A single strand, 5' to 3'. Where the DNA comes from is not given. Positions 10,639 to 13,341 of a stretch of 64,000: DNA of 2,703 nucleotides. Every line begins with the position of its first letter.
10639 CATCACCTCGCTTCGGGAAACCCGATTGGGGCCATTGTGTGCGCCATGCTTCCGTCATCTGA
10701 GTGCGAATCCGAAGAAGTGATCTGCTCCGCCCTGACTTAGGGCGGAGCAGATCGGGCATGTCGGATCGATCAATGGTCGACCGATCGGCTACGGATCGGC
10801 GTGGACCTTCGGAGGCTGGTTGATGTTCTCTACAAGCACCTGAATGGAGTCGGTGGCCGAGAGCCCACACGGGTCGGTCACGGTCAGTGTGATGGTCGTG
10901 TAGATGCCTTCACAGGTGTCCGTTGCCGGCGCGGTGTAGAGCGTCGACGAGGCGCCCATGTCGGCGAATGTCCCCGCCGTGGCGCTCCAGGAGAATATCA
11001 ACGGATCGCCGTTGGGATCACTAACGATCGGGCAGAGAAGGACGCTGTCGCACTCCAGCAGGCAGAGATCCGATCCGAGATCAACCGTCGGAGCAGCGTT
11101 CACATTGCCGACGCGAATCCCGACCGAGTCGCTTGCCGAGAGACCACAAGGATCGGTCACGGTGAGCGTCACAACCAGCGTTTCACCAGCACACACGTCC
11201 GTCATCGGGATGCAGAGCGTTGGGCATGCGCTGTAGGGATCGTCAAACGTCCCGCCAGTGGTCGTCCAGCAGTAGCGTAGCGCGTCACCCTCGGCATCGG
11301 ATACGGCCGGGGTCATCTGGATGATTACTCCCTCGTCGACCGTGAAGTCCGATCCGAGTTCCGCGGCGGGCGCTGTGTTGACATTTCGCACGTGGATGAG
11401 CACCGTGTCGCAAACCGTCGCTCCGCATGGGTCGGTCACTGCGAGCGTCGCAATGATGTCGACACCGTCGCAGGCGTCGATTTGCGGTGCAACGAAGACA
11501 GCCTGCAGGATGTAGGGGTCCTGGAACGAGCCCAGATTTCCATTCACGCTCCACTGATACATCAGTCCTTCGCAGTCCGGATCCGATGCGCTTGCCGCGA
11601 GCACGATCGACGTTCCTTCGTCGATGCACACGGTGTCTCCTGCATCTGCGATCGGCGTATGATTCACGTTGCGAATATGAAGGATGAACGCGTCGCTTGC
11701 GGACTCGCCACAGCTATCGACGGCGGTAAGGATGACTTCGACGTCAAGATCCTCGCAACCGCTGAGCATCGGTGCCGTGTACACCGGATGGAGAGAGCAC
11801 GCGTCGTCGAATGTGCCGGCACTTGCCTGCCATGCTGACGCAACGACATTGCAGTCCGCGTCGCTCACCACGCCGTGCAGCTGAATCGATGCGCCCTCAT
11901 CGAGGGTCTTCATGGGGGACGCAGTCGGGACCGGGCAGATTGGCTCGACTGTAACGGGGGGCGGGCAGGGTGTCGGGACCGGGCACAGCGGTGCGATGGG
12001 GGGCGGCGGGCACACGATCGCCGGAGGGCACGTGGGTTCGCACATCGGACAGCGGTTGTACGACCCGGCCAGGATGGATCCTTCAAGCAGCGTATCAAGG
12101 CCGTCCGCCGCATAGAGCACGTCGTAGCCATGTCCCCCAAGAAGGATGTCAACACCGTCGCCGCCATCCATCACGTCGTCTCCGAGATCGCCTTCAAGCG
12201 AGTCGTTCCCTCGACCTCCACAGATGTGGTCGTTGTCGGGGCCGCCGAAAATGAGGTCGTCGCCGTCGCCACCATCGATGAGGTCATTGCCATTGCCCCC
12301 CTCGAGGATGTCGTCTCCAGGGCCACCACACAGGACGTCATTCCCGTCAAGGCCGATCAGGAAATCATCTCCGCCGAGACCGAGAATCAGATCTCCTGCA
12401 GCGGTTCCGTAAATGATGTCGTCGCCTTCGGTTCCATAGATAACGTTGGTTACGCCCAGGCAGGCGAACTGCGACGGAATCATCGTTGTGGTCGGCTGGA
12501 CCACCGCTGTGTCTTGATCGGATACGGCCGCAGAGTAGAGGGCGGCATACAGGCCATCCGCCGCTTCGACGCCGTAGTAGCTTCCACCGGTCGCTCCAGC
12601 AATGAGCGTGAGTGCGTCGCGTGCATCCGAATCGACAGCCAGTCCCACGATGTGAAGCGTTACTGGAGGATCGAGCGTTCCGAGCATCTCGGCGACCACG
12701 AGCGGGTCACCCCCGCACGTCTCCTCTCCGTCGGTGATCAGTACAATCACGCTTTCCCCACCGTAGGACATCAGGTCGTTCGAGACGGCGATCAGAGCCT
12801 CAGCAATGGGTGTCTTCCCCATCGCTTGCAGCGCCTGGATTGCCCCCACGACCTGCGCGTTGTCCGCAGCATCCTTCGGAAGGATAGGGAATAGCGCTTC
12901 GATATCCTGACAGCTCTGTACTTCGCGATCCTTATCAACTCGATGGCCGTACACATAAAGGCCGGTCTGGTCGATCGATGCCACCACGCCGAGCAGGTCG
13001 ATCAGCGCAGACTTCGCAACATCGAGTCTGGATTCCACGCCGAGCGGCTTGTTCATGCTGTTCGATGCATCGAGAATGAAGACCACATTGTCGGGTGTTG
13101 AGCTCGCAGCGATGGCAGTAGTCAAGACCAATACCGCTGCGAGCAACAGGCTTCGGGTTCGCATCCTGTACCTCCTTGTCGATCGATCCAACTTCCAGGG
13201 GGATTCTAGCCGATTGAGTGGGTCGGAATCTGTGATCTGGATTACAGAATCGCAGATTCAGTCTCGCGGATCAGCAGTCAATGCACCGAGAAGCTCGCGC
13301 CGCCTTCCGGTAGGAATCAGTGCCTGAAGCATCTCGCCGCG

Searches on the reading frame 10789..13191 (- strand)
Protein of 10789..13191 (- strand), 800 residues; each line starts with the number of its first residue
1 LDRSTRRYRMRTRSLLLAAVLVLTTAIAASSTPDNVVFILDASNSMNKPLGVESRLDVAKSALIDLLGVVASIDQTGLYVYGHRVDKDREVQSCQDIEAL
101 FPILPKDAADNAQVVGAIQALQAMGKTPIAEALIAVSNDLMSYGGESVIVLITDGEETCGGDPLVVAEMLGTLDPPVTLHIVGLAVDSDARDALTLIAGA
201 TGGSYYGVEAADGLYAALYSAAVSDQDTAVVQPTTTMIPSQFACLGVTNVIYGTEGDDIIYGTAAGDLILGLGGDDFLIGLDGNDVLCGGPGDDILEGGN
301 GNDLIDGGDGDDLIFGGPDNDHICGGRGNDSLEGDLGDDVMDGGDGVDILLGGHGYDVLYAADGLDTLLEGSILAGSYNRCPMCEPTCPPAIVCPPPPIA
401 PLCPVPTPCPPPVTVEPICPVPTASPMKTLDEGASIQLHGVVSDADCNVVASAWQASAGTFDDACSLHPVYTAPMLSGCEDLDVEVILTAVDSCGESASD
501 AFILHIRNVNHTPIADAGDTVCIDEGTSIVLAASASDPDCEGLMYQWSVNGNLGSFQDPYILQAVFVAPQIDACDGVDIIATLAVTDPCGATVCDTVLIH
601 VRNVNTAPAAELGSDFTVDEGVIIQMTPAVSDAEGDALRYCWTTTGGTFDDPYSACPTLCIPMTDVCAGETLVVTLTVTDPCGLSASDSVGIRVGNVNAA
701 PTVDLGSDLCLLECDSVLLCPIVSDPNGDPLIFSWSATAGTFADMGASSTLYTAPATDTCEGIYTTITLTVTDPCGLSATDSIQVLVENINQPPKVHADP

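Call 49: search_protein_families(library=pfam, proteins=[window:10789-13191:-], max_evalue=0.0001)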
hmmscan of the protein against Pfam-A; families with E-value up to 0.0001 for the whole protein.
window:10789-13191:- (800 aa): 7 families
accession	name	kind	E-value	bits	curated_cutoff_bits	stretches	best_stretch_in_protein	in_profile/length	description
PF00353.25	HemolysinCabind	-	1.3e-19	70.2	23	3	289-323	2-36/36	RTX calcium-binding nonapeptide repeat (4 copies)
PF22352.2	K319L-like_PKD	-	1.6e-17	63.7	27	0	613-694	2-84/84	K319L-like, PKD domain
PF18911.6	PKD_4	-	1.4e-13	51.2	27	0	698-785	1-83/85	PKD domain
PF13519.12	VWA_2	-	6.3e-11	43.3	27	1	36-156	1-107/107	von Willebrand factor type A domain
PF17963.7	Big_9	-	3.6e-09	37.8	23.6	0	724-785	28-88/89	Bacterial Ig domain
PF00092.34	VWA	-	3.6e-07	31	23.8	1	35-209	1-163/174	von Willebrand factor type A domain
PF17803.7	Cadherin_4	-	1.7e-06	28.9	25.1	0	596-648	2-60/71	Bacterial cadherin-like domain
